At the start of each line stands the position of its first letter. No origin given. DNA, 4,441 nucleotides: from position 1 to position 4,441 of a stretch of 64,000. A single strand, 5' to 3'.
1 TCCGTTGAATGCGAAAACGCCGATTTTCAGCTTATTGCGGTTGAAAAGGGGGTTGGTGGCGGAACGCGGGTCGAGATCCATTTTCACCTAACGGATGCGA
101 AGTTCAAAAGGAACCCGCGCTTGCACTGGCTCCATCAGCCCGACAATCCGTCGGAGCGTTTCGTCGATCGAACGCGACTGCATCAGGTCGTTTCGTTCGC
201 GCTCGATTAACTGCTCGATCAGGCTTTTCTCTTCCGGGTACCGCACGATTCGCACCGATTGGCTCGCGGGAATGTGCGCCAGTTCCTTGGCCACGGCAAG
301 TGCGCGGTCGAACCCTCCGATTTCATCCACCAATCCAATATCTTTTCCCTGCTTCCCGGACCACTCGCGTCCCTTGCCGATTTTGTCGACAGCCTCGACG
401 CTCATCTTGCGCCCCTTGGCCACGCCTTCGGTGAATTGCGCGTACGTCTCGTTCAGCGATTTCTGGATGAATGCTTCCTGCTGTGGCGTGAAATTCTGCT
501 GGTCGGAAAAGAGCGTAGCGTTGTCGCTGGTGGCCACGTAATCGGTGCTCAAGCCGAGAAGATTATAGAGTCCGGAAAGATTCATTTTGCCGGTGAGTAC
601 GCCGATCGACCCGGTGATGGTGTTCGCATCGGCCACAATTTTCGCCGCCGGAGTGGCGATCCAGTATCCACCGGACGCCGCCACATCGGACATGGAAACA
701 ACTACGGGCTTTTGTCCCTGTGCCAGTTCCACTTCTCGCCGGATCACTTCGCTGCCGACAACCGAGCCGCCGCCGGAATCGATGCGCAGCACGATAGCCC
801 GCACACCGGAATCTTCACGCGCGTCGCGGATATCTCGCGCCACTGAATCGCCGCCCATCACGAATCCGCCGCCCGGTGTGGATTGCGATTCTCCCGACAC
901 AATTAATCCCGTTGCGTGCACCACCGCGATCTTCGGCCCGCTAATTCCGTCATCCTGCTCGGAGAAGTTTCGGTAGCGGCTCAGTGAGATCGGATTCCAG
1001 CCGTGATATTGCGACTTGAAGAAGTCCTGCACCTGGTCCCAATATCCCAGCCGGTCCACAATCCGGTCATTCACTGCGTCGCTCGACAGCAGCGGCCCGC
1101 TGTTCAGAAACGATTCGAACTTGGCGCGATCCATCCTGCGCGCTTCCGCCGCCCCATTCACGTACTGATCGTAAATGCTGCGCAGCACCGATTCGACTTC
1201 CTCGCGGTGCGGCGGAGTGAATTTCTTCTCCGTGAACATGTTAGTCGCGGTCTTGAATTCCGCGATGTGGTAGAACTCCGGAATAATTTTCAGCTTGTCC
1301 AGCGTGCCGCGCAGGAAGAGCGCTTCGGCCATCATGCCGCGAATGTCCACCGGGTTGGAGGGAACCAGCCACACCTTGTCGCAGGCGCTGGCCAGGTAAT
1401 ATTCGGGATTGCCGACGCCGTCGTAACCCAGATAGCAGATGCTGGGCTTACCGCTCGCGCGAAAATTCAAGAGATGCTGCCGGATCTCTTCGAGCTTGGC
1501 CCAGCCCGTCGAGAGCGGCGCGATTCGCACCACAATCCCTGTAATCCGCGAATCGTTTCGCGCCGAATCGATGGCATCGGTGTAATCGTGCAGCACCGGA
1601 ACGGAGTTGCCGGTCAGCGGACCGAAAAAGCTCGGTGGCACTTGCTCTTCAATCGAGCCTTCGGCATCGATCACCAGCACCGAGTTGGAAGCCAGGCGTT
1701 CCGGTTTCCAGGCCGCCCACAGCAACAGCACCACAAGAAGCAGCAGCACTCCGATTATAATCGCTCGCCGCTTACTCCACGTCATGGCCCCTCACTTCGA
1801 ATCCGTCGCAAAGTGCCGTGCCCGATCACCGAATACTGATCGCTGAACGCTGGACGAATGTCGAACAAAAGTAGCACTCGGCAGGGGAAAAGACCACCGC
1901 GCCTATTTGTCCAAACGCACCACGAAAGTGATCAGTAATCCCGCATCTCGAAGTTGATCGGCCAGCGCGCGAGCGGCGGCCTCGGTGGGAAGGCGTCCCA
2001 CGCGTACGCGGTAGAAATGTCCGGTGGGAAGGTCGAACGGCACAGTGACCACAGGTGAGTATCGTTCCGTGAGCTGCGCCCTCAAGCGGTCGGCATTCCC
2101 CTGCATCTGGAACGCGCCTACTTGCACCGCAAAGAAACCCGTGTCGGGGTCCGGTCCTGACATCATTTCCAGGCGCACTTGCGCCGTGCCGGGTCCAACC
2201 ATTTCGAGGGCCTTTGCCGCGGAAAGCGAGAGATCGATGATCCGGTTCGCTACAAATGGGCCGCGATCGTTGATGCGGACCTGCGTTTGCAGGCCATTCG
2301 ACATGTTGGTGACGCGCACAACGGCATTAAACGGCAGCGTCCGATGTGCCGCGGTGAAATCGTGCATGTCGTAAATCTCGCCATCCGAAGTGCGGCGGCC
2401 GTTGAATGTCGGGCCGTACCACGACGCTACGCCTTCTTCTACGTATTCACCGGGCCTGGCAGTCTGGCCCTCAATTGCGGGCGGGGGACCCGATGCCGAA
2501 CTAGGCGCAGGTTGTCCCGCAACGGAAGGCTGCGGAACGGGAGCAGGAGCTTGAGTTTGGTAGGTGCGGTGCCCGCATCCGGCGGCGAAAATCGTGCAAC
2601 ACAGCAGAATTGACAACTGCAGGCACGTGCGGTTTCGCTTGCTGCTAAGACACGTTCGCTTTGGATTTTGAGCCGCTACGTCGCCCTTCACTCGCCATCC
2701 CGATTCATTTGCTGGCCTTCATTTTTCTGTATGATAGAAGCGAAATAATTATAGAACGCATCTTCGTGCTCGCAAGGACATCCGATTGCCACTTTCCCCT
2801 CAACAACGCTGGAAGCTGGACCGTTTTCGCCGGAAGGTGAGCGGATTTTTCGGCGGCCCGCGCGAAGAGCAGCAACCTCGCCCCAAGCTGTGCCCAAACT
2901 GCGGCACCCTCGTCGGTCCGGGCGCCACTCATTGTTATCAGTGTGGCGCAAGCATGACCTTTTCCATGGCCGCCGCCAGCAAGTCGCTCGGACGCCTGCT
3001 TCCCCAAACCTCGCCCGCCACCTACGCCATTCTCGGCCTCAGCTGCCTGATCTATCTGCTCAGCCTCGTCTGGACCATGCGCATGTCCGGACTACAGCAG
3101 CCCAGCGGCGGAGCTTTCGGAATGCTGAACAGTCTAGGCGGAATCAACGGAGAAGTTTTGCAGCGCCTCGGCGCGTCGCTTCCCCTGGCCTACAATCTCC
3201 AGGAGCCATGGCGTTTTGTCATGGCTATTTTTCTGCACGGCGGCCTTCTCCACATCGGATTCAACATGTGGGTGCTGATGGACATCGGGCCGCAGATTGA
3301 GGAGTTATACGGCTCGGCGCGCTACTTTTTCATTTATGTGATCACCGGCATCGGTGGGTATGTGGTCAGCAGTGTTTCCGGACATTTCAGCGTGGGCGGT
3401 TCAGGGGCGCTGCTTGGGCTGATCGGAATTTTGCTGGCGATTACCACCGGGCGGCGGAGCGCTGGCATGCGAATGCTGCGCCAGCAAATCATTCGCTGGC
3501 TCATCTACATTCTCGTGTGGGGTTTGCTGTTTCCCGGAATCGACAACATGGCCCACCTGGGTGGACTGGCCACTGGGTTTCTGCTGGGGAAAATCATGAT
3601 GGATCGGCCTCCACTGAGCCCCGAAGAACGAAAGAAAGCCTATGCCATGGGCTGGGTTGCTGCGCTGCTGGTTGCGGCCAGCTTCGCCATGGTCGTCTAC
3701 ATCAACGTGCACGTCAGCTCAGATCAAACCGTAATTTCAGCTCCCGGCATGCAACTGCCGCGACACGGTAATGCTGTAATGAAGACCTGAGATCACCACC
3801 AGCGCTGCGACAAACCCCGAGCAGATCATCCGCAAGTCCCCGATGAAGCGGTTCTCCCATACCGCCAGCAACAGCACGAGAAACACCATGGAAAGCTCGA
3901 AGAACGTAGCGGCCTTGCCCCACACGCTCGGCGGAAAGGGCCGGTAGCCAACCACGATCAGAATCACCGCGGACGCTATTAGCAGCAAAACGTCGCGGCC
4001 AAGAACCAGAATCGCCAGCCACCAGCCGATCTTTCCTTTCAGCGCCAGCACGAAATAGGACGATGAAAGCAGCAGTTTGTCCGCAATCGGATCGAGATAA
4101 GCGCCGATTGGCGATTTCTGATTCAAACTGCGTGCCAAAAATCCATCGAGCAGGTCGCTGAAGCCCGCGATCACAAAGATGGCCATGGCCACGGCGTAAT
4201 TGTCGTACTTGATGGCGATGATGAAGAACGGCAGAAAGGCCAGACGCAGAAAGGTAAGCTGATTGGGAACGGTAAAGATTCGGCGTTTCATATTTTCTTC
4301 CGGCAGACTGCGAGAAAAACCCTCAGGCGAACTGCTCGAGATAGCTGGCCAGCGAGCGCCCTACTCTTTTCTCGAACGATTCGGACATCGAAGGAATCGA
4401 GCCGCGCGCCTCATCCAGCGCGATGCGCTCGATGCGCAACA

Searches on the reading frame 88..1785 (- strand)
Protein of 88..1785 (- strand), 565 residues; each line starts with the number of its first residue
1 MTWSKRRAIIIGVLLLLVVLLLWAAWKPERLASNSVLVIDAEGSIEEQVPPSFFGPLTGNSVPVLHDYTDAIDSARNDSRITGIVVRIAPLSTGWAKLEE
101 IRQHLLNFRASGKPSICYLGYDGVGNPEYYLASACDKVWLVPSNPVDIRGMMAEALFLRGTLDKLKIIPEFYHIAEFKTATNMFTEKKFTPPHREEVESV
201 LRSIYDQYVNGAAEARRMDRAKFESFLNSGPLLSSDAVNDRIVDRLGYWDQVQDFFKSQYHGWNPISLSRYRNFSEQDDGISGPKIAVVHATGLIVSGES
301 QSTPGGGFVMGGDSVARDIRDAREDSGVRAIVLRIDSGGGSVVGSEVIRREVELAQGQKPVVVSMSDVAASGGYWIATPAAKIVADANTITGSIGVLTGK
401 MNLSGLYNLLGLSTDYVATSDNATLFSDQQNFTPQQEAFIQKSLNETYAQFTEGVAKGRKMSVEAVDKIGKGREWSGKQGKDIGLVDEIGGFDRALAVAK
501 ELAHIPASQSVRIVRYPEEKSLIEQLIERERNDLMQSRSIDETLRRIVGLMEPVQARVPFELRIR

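Call 65: search_protein_families(library=pfam, proteins=[window:88-1785:-], max_evalue=0.0001)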
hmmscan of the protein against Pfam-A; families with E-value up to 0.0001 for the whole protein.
window:88-1785:- (565 aa): 1 family
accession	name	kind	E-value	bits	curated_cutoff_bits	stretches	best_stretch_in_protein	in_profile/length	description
PF01343.23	Peptidase_S49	-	7.6e-71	237.5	24.9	2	355-504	3-152/154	Peptidase family S49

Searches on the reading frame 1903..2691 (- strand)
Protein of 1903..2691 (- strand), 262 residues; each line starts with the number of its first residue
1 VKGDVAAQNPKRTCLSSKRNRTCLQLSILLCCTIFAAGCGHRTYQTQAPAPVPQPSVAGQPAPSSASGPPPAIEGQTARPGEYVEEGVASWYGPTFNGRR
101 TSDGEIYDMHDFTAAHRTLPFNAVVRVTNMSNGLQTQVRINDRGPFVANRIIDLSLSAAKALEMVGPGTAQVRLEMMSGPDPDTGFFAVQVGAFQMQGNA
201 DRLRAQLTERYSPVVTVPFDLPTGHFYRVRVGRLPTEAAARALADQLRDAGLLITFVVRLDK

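Call 65: search_protein_families(library=pfam, proteins=[window:1903-2691:-], max_evalue=0.0001)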
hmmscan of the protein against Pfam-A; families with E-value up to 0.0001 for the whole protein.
window:1903-2691:- (262 aa): 2 families
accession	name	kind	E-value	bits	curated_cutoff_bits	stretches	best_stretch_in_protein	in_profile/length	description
PF03330.24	DPBB_1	-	1.2e-22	80.3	28.8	1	85-173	2-82/83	Lytic transglycolase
PF05036.18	SPOR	-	4.7e-15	56.1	21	1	184-251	2-69/76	SPOR domain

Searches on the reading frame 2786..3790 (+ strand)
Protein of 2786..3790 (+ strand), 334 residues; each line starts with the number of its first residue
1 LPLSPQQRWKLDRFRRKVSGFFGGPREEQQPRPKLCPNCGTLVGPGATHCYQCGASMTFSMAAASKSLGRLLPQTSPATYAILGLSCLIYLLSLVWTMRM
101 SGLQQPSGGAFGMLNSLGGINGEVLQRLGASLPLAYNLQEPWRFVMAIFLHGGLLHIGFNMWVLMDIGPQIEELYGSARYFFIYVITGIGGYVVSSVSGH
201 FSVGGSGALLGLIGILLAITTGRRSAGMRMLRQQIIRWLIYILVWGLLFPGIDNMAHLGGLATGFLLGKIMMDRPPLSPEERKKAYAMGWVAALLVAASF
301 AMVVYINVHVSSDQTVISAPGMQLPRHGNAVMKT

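Call 65: search_protein_families(library=pfam, proteins=[window:2786-3790:+], max_evalue=0.0001)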
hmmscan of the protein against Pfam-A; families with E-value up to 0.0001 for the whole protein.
window:2786-3790:+ (334 aa): 2 families
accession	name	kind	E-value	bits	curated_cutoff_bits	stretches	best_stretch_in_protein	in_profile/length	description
PF01694.28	Rhomboid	-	2e-30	106.3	22.6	1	139-272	2-141/143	Rhomboid domain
PF13248.11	Zn_ribbon_3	-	4.3e-05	23.3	27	1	36-55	5-24/26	zinc-ribbon domain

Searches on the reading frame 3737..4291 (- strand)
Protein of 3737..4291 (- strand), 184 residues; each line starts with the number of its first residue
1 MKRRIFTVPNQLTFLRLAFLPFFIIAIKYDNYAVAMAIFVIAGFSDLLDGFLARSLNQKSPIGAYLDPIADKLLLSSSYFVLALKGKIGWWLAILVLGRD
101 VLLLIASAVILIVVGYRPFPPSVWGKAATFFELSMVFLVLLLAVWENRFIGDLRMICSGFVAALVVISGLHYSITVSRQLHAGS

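Call 65: search_protein_families(library=pfam, proteins=[window:3737-4291:-], max_evalue=0.0001)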
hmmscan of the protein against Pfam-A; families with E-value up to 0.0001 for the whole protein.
window:3737-4291:- (184 aa): 1 family
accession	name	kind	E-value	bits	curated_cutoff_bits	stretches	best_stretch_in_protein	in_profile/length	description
PF01066.26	CDP-OH_P_transf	-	4.3e-34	118.5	22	1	6-150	1-138/152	CDP-alcohol phosphatidyltransferase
